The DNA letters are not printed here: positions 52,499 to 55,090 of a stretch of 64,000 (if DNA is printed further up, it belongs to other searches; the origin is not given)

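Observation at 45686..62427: Nine-gene locus with no ATPase or regulator: two ABC permease pairs around an NHL-TPR-Yip1 membrane protein and an orphan lipoprotein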

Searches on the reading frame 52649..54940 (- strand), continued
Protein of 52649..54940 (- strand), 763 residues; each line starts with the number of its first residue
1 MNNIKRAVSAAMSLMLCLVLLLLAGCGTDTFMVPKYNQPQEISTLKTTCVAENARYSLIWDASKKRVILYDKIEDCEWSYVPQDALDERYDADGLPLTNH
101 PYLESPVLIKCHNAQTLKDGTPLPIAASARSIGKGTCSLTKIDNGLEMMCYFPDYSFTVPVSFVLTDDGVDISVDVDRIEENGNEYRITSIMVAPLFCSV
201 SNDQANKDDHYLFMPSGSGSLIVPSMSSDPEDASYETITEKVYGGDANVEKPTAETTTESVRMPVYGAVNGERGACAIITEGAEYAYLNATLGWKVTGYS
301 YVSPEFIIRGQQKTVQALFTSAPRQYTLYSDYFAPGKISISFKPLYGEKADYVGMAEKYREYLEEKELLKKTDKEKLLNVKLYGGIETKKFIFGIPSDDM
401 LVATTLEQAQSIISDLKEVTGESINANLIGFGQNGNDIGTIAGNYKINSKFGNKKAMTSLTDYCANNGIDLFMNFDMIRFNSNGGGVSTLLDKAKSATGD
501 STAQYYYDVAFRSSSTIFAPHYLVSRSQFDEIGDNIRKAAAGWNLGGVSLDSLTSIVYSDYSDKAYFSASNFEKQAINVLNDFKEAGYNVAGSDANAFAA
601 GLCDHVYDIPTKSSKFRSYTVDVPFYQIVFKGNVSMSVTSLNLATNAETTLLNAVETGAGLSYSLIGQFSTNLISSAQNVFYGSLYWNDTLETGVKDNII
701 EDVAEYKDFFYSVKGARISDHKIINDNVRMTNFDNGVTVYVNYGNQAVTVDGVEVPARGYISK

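Call 27: predict_structure(alignment_id=A1)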
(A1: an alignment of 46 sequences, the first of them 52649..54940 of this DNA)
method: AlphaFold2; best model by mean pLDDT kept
length: 763 residues; sequences in the alignment: 46
mean_pLDDT: 88.6   pTM: 0.89
mean pLDDT of the five models: 88.6, 87.9, 87.7, 86.7, 85.3
residues with pLDDT >= 90: 494; 70-90: 206; 50-70: 50; < 50: 13
segments of 3 or more residues with pLDDT < 50: 23-30, 253-256
pLDDT, mean of each block of 10 residues (from residue 1): 64 72 41 81 92 97 94 95 84 82 92 78 83 91 96 94 97 96 89 95 92 94 87 85 84 54 94 96 94 90 93 65 68 91 96 97 92 90 88 82 93 96 95 90 93 95 95 96 91 86 75 70 94 97 95 93 91 95 96 94 94 87 96 94 89 96 88 69 84 91 95 95 94 97 95 92 92
secondary structure, 60 per line:
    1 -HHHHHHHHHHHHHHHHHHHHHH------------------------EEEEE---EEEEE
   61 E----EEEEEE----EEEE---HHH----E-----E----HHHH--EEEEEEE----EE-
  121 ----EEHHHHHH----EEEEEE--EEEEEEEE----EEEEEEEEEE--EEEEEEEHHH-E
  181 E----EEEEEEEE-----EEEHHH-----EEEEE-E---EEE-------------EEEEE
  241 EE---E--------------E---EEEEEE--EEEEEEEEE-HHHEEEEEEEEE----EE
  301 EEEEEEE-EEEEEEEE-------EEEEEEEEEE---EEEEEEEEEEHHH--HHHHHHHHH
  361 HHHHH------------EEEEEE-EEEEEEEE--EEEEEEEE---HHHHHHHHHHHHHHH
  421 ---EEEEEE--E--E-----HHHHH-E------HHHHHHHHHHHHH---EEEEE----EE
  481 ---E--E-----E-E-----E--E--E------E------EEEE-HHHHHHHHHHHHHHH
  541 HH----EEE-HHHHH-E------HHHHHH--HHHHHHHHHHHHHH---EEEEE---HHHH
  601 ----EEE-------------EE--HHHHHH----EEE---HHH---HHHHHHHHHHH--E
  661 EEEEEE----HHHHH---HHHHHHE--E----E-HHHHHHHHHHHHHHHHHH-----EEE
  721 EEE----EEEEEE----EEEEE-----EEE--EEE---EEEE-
elements in order (helices of 4 or more, strands of 3 or more residues): H2-23 E48-52 E56-61 E66-71 E76-79 H101-104 E107-113 H127-132 E137-142 E145-152 E157-166 E169-175 E186-193 E199-201 E210-214 E220-222 E236-242 E265-270 E273-281 E286-294 E299-307 E309-316 E324-333 E337-346 H352-365 E378-383 E385-392 E395-402 H406-420 E424-429 H441-445 H454-466 E470-474 E521-524 H526-542 E547-549 H551-555 H564-569 H572-585 E589-593 H597-600 E605-607 H625-630 E635-637 H647-657 E660-666 H671-675 H679-684 H695-712 E718-723 E728-733 E738-742 E748-750 E753-755 E759-762
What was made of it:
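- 52649..54940 (-): g5: DUF5696 lipoprotein, a DagB/GH129-like three-domain putative retaining glycosidase (N-terminal beta-sandwich, (beta/alpha)8 barrel, C-terminal beta-sandwich). AF2 pLDDT 88.6 (call 27).
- On DagB-like / 'GH129-like' 3,6-anhydro-D-galactosidase family: AF2 model (call 27).
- The AF2 model has pLDDT 88.6 (call 27).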

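Call 30: fold_search(model_id=the predicted structure, library=pdb)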
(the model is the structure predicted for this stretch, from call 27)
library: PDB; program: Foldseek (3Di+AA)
matches with E <= 10: 1601; with E <= 0.001: 551
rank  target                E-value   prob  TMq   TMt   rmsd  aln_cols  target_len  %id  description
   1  5opq_A                4.3e-33  1.00  0.58  0.66   7.4       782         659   12  A 3,6-anhydro-D-galactosidase produced by Zobellia galactanivorans. This is an exo-lytic enzyme that hydrolyzes termin (released 2017-11-29)
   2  5opq_D                2.0e-32  1.00  0.58  0.66   7.6       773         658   12  A 3,6-anhydro-D-galactosidase produced by Zobellia galactanivorans. This is an exo-lytic enzyme that hydrolyzes termin (released 2017-11-29)
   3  8rzk_A                1.0e-31  1.00  0.60  0.68   7.0       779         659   12  The Michaelis complex of ZgGH129 D486N from Zobellia galactanivorans with neo-b/k-oligo-carrageenan tetrasaccharide (b (released 2024-07-31)
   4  5wzr_A                4.0e-27  1.00  0.61  0.72   7.1       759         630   13  Alpha-N-acetylgalactosaminidase NagBb from Bifidobacterium bifidum - Gal-NHAc-DNJ complex (released 2017-06-07)
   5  5wzr_B                5.0e-27  1.00  0.60  0.71   6.7       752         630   14  Alpha-N-acetylgalactosaminidase NagBb from Bifidobacterium bifidum - Gal-NHAc-DNJ complex (released 2017-06-07)
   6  5wzn_B                9.8e-27  1.00  0.60  0.72   6.6       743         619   14  Alpha-N-acetylgalactosaminidase NagBb from Bifidobacterium bifidum - GalNAc complex (released 2017-06-07)
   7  5wzn_A                2.2e-26  1.00  0.60  0.72   6.7       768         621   13  Alpha-N-acetylgalactosaminidase NagBb from Bifidobacterium bifidum - GalNAc complex (released 2017-06-07)
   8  5wzq_A                2.4e-26  1.00  0.59  0.72   6.8       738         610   13  Alpha-N-acetylgalactosaminidase NagBb from Bifidobacterium bifidum - quadruple mutant (released 2017-06-07)
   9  5wzp_B                6.0e-26  1.00  0.57  0.71   6.8       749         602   13  Alpha-N-acetylgalactosaminidase NagBb from Bifidobacterium bifidum - ligand free (released 2017-06-07)
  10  5wzq_B                1.4e-25  1.00  0.58  0.71   6.8       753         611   13  Alpha-N-acetylgalactosaminidase NagBb from Bifidobacterium bifidum - quadruple mutant (released 2017-06-07)
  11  5wzp_A                6.9e-25  1.00  0.59  0.74   6.5       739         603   13  Alpha-N-acetylgalactosaminidase NagBb from Bifidobacterium bifidum - ligand free (released 2017-06-07)
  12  6qev_B                8.3e-21  1.00  0.44  0.28  10.4       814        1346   10  EngBF DARPin Fusion 4b B6 (released 2019-11-06)
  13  5a55                  3.3e-20  1.00  0.46  0.34  10.1       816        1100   10  The native structure of GH101 from Streptococcus pneumoniae TIGR4 (released 2015-09-02)
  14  5a58_A                9.4e-20  1.00  0.44  0.33  10.6       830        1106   10  The structure of GH101 D764N mutant from Streptococcus pneumoniae TIGR4 in complex with serinyl T-antigen (released 2015-09-02)
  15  6qep                  2.7e-19  1.00  0.43  0.27  10.6       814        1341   10  EngBF DARPin Fusion 4b H14 (released 2019-11-06)
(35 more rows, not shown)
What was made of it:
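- On DagB-like / 'GH129-like' 3,6-anhydro-D-galactosidase family: Foldseek 5opq at 4e-33, TM 0.66 on the target (call 30).
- Closest known: NagBb, the GH129 alpha-N-acetylgalactosaminidase of Bifidobacterium bifidum. Same: These are the second and third tiers of structural matches (4e-27 with TM 0.72, and about 1e-20, call 30).
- Foldseek ranks DagB at 4e-33, NagBb at 4e-27, then GH101, GH36 and GH31 (call 30).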

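Call 33: search_protein_families(library=pfam, proteins=[window:52649-54940:-], max_evalue=10)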
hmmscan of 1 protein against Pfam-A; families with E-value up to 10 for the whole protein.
window:52649-54940:- (763 aa): 1 family
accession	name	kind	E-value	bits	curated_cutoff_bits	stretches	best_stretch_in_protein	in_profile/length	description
PF18952.6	DUF5696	-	9.6e-133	444.3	25.6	1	139-760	4-612/612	Family of unknown function (DUF5696)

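Call 57: search_protein_families(library=pfam, alignment_id=A5, max_evalue=0.001)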
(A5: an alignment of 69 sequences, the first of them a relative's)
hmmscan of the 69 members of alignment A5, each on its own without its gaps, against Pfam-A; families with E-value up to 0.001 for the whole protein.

A. member 1, L001:1-837:+ (279 aa): 4 families
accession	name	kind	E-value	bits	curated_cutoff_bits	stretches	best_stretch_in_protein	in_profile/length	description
PF03143.23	GTP_EFTU_D3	-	1.6e-38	131.6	27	1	183-277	1-105/106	Elongation factor Tu C-terminal domain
PF03144.31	GTP_EFTU_D2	-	2.5e-20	73.1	30.3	1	109-179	1-73/73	Elongation factor Tu domain 2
PF00009.33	GTP_EFTU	-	1.3e-11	44.9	26.5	1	1-86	116-188/188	Elongation factor Tu GTP binding domain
PF22042.2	EF-G_D2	-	0.00053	20.5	27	0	106-161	13-67/84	Elongation factor G domain 2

B. families by the number of members that match (of 69 scanned): 81 families (the first 25 are shown)
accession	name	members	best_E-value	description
PF00722.28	Glyco_hydro_16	32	5.9e-16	Glycosyl hydrolases family 16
PF00113.28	Enolase_C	8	8.9e-110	Enolase, C-terminal TIM barrel domain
PF03952.21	Enolase_N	8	1.7e-53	Enolase, N-terminal domain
PF00404.24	Dockerin_1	7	2.8e-10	Dockerin type I domain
PF12833.13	HTH_18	3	1.8e-23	Helix-turn-helix domain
PF00165.29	HTH_AraC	3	1.1e-20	Bacterial regulatory helix-turn-helix proteins, AraC family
PF02311.25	AraC_binding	3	3.6e-09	AraC-like ligand binding domain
PF07883.17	Cupin_2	3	3.6e-09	Cupin domain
PF03935.22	SKN1_KRE6_Sbg1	3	2.7e-06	Beta-glucan synthesis-associated protein SKN1/KRE6/Sbg1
PF13378.12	MR_MLE_C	3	5.4e-05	Enolase C-terminal domain-like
PF13405.12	EF-hand_6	3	0.00033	EF-hand domain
PF02836.23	Glyco_hydro_2_C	2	2.2e-87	Glycosyl hydrolases family 2, TIM barrel domain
PF02254.24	TrkA_N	2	2.1e-41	TrkA-N domain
PF02837.24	Glyco_hydro_2_N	2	8.2e-41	Glycosyl hydrolases family 2, sugar binding domain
PF02080.26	TrkA_C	2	5.4e-29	TrkA-C domain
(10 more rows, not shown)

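Call 62: search_protein_families(library=pfam, alignment_id=A6, max_evalue=0.001)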
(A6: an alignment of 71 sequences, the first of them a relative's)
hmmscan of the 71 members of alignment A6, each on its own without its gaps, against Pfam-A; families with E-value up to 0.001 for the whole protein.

A. member 1, L003:14499-15599:+ (367 aa): 1 family
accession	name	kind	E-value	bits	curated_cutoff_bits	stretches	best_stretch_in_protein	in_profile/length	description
PF14307.12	Glyco_tran_WbsX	-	5.1e-49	168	25.1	1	7-360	2-350/350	Glycosyltransferase WbsX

B. families by the number of members that match (of 71 scanned): 81 families (the first 25 are shown)
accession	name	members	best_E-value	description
PF12833.13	HTH_18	9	8.2e-22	Helix-turn-helix domain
PF00165.29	HTH_AraC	9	4e-20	Bacterial regulatory helix-turn-helix proteins, AraC family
PF02311.25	AraC_binding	8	1.3e-14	AraC-like ligand binding domain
PF02065.24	Melibiase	7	1.8e-150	Melibiase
PF16875.11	Glyco_hydro_36N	7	2.9e-74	Glycosyl hydrolase family 36 N-terminal domain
PF16874.11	Glyco_hydro_36C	7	8e-18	Glycosyl hydrolase family 36 C-terminal domain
PF07883.17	Cupin_2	7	5.3e-08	Cupin domain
PF00722.28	Glyco_hydro_16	5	8.5e-13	Glycosyl hydrolases family 16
PF02836.23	Glyco_hydro_2_C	3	2.5e-80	Glycosyl hydrolases family 2, TIM barrel domain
PF02837.24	Glyco_hydro_2_N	3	5.4e-42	Glycosyl hydrolases family 2, sugar binding domain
PF00703.27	Glyco_hydro_2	3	1.6e-12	Glycosyl hydrolases family 2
PF09479.16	Flg_new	3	3.1e-08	Listeria-Bacteroides repeat domain (List_Bact_rpt)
PF01411.24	tRNA-synt_2c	2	1.2e-198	tRNA synthetases class II (A)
PF12831.13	FAD_oxidored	2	6.5e-104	FAD dependent oxidoreductase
PF07973.19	tRNA_SAD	2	2.3e-19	Threonyl and Alanyl tRNA synthetase second additional domain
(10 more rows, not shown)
